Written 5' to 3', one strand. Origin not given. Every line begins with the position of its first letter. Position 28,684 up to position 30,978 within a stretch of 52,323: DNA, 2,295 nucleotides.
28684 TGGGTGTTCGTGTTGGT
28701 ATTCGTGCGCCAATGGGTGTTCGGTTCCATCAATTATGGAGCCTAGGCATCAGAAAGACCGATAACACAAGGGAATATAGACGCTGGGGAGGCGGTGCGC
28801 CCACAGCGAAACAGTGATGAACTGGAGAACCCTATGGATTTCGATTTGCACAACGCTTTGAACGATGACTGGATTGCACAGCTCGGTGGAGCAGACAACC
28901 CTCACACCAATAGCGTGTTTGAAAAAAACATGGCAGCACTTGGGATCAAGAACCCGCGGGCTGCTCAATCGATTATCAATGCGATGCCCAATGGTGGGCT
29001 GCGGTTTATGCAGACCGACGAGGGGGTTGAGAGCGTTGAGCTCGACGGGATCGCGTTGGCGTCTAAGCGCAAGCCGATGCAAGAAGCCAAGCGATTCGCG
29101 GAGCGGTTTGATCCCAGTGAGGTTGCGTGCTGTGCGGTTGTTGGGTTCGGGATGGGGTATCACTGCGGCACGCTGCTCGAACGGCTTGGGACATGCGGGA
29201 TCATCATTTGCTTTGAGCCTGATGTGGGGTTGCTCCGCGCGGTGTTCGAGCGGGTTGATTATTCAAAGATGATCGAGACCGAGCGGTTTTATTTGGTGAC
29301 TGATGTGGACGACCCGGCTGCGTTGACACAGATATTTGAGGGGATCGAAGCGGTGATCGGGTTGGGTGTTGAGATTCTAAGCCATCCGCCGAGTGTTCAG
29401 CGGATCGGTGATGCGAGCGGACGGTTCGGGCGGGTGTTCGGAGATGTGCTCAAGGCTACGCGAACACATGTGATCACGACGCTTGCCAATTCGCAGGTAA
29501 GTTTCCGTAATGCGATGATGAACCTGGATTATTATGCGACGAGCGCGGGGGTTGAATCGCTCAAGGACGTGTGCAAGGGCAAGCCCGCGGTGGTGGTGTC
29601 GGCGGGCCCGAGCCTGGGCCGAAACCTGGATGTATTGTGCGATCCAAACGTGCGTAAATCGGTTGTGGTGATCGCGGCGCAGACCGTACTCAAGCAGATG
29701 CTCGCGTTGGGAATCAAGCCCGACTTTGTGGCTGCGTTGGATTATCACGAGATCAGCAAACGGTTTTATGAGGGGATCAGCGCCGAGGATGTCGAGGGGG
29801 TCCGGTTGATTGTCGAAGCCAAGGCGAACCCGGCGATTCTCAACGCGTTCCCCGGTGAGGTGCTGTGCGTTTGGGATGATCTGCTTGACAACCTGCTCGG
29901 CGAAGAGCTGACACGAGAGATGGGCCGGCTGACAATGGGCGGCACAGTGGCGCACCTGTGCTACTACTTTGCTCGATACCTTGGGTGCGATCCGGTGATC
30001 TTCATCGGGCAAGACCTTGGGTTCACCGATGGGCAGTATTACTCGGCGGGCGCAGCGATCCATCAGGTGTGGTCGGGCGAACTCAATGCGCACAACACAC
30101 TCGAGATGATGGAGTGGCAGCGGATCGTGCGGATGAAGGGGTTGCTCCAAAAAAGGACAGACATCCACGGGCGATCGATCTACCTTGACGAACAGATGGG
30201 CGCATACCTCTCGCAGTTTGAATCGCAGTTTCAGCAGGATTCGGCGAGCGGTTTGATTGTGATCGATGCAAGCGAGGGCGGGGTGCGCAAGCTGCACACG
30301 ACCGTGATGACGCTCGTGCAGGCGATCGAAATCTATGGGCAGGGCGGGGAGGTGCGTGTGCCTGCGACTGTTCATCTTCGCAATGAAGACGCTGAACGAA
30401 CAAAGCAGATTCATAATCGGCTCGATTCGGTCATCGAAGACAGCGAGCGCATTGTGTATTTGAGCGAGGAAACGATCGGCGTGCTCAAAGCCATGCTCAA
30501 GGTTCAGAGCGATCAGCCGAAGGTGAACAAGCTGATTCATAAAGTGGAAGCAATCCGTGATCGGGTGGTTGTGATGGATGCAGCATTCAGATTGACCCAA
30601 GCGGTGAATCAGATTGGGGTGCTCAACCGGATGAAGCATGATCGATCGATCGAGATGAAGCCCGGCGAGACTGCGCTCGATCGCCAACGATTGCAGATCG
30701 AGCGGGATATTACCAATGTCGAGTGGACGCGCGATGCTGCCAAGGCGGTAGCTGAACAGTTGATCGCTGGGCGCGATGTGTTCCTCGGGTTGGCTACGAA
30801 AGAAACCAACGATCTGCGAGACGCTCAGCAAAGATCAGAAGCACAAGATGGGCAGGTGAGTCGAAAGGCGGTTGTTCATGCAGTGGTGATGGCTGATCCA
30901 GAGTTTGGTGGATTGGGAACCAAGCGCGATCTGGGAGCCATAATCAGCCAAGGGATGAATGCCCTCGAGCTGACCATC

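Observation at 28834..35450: Maf + neuA-neuB-neuC operon: a flagellin-type nonulosonic-acid glycosylation module next to flgM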

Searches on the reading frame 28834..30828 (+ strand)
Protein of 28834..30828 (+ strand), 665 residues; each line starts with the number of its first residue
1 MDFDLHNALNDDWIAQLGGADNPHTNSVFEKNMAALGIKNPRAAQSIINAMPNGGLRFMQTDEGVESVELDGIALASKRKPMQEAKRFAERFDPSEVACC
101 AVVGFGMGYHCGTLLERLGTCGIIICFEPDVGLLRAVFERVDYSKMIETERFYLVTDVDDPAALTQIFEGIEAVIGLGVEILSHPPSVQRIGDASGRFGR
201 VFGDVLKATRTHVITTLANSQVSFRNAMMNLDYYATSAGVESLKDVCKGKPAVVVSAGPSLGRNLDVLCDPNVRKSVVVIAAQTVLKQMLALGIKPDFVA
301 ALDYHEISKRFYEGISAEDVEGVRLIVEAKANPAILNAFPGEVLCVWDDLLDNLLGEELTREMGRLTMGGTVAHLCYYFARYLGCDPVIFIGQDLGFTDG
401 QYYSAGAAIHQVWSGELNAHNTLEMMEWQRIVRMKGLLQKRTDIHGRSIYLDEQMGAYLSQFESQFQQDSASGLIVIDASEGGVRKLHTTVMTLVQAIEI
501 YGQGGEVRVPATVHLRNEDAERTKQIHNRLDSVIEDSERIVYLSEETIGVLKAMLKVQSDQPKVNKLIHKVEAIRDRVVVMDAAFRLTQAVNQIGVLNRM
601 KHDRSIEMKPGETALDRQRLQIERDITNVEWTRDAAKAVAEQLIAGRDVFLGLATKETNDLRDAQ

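Call 64: search_solved_structures(query=A3, max_evalue=0.01, show_alignments=1)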
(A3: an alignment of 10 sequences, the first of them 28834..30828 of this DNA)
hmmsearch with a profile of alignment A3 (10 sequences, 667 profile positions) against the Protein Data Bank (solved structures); distinct sequences matched with E-value up to 0.01: 3.
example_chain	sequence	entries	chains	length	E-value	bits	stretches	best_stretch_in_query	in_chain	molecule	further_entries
5mu5_A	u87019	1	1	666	2e-06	29.5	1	251-304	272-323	Uncharacterized protein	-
8sd5_A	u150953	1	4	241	0.00017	23.1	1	221-302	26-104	6-hydroxymethyl-7,8-dihydropterin pyrophosphokinase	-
8sbu_A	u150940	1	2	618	0.0006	21.3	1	222-302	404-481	Maltose/maltodextrin-binding periplasmic protein,6-hydroxymethyl-7,8-dihydropterin pyropho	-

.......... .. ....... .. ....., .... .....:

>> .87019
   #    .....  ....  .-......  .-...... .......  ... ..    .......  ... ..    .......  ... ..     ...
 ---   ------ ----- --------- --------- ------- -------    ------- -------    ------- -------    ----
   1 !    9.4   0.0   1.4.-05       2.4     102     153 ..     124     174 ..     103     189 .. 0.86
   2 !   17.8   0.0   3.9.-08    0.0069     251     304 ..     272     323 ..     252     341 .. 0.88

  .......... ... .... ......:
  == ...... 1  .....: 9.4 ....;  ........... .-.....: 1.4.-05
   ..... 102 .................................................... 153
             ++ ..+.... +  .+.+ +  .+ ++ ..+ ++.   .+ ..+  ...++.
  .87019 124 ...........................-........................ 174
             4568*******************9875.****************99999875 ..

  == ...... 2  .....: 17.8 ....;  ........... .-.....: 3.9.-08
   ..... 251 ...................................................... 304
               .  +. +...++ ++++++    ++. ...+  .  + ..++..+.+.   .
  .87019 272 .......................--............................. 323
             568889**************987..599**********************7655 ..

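Call 72: predict_structure(alignment_id=A3)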
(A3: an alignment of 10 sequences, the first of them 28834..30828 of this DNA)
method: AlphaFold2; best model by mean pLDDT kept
length: 665 residues; sequences in the alignment: 10
mean_pLDDT: 80.5   pTM: 0.74
mean pLDDT of the five models: 80.5, 80.1, 79.3, 78.3, 77.6
residues with pLDDT >= 90: 207; 70-90: 335; 50-70: 67; < 50: 56
segments of 3 or more residues with pLDDT < 50: 1-24, 396-419, 421-424, 662-665
pLDDT, mean of each block of 10 residues (from residue 1): 35 28 65 85 85 82 84 82 87 82 77 86 87 89 88 81 73 77 76 83 75 65 88 87 93 83 88 92 89 93 66 88 90 88 89 87 81 89 95 56 39 44 52 61 77 73 86 91 83 92 83 65 92 97 97 94 93 93 91 83 78 86 93 94 94 82 45
secondary structure, 60 per line:
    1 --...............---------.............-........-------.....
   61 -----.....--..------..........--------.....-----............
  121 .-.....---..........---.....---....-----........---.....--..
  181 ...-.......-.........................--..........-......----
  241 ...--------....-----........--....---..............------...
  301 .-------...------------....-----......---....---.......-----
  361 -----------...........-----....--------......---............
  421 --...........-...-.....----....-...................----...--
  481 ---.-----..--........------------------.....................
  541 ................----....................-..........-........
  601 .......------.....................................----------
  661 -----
elements in order: H3-17 H27-39 H41-48 E56-60 E66-70 H81-90 E99-103 H109-121 E123-127 H131-140 H144-148 E152-155 H161-168 H172-176 E179-183 H185-191 H193-217 H220-229 H231-236 E252-255 H261-268 H271-274 E278-282 H283-291 E298-301 E324-327 H333-338 E342-345 H349-355 H372-382 E388-391 H400-405 H409-420 H423-433 E439-443 E448-451 H453-471 E476-478 H494-501 H520-556 H561-580 H582-591 H593-607 H614-650

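Call 76: fold_search(model_id=the predicted structure, library=pdb)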
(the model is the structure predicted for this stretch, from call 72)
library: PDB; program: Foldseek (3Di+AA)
matches with E <= 10: 1008; with E <= 0.001: 4
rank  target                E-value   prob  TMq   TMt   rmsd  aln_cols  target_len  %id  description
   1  5mu5                  1.1e-17  1.00  0.46  0.48  10.1       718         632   14  Structure of MAf glycosyltransferase from Magnetospirillum magneticum AMB-1 (released 2017-11-15)
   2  8sd5_B                3.0e-04  1.00  0.23  0.62   8.4       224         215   16  Crystal structure of HPPK from Methanocaldococcus jannaschii (released 2024-07-03)
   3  8sbu_B                4.7e-04  1.00  0.22  0.24  13.2       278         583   14  Crystal structure of MBP fusion with HPPK from Methanocaldococcus jannaschii (released 2024-07-03)
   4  8sbu_A                6.2e-04  1.00  0.22  0.24  16.1       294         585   15  Crystal structure of MBP fusion with HPPK from Methanocaldococcus jannaschii (released 2024-07-03)
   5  8sd5_C                1.9e-03  1.00  0.22  0.60   4.7       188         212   19  Crystal structure of HPPK from Methanocaldococcus jannaschii (released 2024-07-03)
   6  8sd5_A                2.7e-03  1.00  0.23  0.60   8.4       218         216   18  Crystal structure of HPPK from Methanocaldococcus jannaschii (released 2024-07-03)
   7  9hmz_D                6.8e-03  0.97  0.17  0.31  14.2       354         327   10  Structure of Corynebacterium glutamicum SteA, a cell division regulator (released 2025-07-30)
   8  9hmy                  7.5e-03  0.95  0.15  0.28  13.6       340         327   11  Structure of Mycobacterium tuberculosis SteA (Rv1697), a cell division regulator (released 2025-07-30)
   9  9hmz_A                1.4e-02  0.92  0.16  0.28  14.0       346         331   12  Structure of Corynebacterium glutamicum SteA, a cell division regulator (released 2025-07-30)
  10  5dvz_C                3.6e-02  0.21  0.11  0.17  24.9       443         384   13  Holo TrpB from Pyrococcus furiosus (released 2016-02-03)
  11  9hmz_G                4.3e-02  0.69  0.15  0.26  15.4       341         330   12  Structure of Corynebacterium glutamicum SteA, a cell division regulator (released 2025-07-30)
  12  6amh_B                5.2e-02  0.16  0.11  0.16  25.9       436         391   11  Engineered tryptophan synthase b-subunit from Pyrococcus furiosus, PfTrpB4D11 with Ser bound as E(Aex1) (released 2018-05-16)
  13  8vf7_A                6.0e-02  0.16  0.13  0.08  26.9       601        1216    9  Modifying portion of human FASN with NADPH and the ACP at the ER domain (released 2025-02-26)
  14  1k7e_B                6.3e-02  0.14  0.10  0.16  24.3       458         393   11  CRYSTAL STRUCTURE OF WILD-TYPE TRYPTOPHAN SYNTHASE COMPLEXED WITH N-[1H-INDOL-3-YL-ACETYL]GLYCINE ACID (released 2002-07-10)
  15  7jhw_B                6.9e-02  0.13  0.11  0.16  24.2       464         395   11  The internal aldimine crystal structure of Salmonella typhimurium Tryptophan Synthase mutant beta-S377A in complex wit (released 2021-07-28)
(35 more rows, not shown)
